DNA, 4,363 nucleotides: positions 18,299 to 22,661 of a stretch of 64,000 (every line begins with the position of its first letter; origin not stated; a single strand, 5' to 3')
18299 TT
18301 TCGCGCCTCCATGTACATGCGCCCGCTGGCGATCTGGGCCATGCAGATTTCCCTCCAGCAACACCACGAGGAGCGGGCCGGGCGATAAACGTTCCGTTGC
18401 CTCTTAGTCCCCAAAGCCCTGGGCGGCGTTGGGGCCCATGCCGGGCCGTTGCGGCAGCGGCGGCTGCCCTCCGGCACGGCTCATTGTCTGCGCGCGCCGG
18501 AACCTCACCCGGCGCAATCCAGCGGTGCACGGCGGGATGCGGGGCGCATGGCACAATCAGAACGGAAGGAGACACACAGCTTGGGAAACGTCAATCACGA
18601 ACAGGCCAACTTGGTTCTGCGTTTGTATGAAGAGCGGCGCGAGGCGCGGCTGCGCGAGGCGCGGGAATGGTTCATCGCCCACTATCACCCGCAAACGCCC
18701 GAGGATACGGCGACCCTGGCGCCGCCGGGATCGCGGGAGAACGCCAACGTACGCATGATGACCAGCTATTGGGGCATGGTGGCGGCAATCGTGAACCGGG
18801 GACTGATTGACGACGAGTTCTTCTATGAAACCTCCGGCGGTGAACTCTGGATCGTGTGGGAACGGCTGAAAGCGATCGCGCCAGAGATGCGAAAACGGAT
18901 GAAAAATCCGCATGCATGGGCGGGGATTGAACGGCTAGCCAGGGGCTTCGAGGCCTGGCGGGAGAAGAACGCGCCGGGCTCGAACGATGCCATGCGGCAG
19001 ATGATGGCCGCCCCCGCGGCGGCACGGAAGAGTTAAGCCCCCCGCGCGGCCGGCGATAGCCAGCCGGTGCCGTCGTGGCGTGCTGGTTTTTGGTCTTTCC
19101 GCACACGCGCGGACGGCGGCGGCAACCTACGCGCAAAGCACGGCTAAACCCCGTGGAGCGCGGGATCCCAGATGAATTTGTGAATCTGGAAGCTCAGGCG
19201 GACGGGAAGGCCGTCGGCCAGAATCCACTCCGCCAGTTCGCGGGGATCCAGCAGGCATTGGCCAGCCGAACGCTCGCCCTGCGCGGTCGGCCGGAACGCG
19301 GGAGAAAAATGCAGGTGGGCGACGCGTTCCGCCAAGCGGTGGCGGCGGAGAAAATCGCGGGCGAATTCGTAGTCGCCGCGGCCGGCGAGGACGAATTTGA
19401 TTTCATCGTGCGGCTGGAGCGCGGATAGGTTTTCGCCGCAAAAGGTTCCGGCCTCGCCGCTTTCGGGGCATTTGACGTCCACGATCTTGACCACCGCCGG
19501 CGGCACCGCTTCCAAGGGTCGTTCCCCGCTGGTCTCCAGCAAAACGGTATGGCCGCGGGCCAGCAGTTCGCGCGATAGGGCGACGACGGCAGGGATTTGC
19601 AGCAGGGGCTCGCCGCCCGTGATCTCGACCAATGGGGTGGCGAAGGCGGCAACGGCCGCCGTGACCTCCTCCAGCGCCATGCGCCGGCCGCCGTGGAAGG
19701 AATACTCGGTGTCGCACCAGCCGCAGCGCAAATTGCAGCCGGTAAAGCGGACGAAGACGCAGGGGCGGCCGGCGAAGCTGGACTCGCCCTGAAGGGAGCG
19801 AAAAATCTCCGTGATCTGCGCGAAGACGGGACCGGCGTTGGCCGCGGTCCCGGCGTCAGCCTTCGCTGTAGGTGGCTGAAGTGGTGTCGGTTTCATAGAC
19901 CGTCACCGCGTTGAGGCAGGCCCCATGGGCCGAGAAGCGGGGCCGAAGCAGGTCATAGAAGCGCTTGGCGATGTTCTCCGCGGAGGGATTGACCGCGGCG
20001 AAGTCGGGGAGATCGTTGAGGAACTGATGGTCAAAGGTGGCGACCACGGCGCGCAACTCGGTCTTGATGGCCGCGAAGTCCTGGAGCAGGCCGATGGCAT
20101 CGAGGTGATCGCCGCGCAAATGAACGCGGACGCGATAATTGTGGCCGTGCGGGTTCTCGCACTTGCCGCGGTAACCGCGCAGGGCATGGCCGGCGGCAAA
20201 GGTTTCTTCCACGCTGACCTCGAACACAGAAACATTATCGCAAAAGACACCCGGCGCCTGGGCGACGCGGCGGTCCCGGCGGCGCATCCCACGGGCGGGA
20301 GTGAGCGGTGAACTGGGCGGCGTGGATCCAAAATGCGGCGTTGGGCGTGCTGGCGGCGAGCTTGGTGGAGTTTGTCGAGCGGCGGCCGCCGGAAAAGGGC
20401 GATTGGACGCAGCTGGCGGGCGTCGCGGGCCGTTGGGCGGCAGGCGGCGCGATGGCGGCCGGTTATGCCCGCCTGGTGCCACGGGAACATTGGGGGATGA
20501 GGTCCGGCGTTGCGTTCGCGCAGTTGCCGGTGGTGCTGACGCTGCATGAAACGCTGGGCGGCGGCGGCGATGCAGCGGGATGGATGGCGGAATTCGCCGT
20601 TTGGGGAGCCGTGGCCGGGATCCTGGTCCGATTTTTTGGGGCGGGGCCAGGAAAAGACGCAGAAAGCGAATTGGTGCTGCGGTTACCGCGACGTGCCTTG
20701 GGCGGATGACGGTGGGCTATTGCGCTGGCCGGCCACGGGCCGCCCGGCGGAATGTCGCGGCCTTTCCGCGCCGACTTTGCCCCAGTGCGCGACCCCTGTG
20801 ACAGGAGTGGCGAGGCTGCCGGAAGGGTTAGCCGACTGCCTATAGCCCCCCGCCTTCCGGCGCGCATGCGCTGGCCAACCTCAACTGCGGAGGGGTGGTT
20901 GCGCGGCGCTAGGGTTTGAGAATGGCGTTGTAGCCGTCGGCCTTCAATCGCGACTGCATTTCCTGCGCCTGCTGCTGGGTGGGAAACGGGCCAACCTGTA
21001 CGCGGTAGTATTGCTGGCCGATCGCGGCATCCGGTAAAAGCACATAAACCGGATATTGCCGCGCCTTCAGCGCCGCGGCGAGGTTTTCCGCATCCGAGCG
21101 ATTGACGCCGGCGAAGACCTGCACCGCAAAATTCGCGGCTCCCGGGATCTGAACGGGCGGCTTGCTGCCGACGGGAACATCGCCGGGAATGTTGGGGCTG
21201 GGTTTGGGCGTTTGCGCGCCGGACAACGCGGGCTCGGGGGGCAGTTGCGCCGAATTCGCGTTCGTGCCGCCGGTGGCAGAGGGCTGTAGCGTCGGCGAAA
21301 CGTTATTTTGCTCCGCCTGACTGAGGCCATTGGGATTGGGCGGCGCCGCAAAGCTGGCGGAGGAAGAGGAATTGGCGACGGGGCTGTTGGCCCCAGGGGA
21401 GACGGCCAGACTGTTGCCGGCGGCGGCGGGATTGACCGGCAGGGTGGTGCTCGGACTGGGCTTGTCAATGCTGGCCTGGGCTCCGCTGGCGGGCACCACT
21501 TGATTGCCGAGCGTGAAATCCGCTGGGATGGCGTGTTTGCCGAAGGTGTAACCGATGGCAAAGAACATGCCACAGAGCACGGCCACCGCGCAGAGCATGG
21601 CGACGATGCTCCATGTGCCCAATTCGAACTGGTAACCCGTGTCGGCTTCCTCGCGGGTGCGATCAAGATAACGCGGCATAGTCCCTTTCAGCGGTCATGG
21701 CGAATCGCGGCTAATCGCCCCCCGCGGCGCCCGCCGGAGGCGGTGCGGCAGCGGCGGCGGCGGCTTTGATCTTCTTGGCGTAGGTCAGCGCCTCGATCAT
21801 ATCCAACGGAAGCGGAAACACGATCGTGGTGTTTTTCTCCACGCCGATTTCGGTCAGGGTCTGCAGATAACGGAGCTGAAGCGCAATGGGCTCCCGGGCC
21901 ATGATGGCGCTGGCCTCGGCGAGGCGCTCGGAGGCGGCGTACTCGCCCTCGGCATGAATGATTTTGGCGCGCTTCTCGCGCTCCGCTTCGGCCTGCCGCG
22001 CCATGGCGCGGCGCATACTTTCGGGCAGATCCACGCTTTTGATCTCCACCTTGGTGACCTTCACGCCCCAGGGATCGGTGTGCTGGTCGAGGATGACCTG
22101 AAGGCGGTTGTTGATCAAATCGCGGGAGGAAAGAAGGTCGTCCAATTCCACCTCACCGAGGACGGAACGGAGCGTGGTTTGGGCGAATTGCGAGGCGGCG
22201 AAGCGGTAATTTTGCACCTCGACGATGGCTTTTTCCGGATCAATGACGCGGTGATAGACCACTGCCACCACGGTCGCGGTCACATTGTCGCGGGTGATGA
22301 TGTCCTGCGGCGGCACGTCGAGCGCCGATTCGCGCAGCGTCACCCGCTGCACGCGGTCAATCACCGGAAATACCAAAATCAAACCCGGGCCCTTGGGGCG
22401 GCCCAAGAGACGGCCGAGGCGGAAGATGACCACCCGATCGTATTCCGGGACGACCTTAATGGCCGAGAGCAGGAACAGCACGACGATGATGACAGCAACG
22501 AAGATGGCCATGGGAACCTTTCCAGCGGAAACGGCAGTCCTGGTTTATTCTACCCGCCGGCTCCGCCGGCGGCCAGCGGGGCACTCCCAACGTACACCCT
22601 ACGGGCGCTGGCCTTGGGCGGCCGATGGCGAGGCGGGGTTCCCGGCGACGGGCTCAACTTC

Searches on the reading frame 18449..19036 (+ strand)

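Call 87: search_protein_families(library=pfam, proteins=[window:18449-19036:+], max_evalue=0.0001)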
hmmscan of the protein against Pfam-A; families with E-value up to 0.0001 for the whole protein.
window:18449-19036:+ (195 aa): 1 family
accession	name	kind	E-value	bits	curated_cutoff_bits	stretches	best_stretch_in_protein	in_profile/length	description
PF15956.11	DUF4760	-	3e-21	76.5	25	1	52-165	5-139/141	Domain of unknown function (DUF4760)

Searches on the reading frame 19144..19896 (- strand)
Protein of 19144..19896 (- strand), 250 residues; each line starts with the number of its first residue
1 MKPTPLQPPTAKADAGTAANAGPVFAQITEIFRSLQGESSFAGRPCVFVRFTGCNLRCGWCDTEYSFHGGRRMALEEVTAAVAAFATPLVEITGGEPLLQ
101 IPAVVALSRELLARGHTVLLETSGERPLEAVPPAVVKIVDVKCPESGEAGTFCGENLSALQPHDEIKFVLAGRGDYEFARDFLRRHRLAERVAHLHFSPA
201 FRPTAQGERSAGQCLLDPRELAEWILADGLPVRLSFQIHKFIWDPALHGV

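Call 87: search_protein_families(library=pfam, proteins=[window:19144-19896:-], max_evalue=0.0001)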
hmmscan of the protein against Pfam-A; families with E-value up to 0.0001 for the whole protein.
window:19144-19896:- (250 aa): 2 families
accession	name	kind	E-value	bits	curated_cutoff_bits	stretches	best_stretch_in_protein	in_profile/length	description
PF04055.27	Radical_SAM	-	7.8e-11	42.9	29.5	1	51-129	4-92/166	Radical SAM superfamily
PF13353.11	Fer4_12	-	9.2e-05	23.2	22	0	47-124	8-91/137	4Fe-4S single cluster domain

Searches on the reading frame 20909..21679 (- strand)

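Call 87: search_protein_families(library=pfam, proteins=[window:20909-21679:-], max_evalue=0.0001)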
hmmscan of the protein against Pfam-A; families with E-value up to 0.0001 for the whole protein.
window:20909-21679:- (256 aa): 1 family
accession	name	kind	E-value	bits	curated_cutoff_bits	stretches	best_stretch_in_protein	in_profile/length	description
PF05036.18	SPOR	-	4.1e-16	59.5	21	1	182-254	3-74/76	SPOR domain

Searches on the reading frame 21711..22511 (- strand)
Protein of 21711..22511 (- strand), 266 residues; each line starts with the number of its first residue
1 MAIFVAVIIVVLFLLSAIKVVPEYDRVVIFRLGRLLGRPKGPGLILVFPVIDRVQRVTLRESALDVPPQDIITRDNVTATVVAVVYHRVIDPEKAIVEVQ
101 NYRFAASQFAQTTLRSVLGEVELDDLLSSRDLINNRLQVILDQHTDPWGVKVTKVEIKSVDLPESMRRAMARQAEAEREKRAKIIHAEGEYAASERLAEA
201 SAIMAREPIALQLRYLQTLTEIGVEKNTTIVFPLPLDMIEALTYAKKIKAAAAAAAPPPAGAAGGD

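Call 87: search_protein_families(library=pfam, proteins=[window:21711-22511:-], max_evalue=0.0001)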
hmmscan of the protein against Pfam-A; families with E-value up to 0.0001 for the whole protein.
window:21711-22511:- (266 aa): 1 family
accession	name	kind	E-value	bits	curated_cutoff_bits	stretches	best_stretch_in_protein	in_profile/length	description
PF01145.31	Band_7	-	2.9e-36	125.6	23.6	1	19-190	1-175/176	SPFH domain / Band 7 family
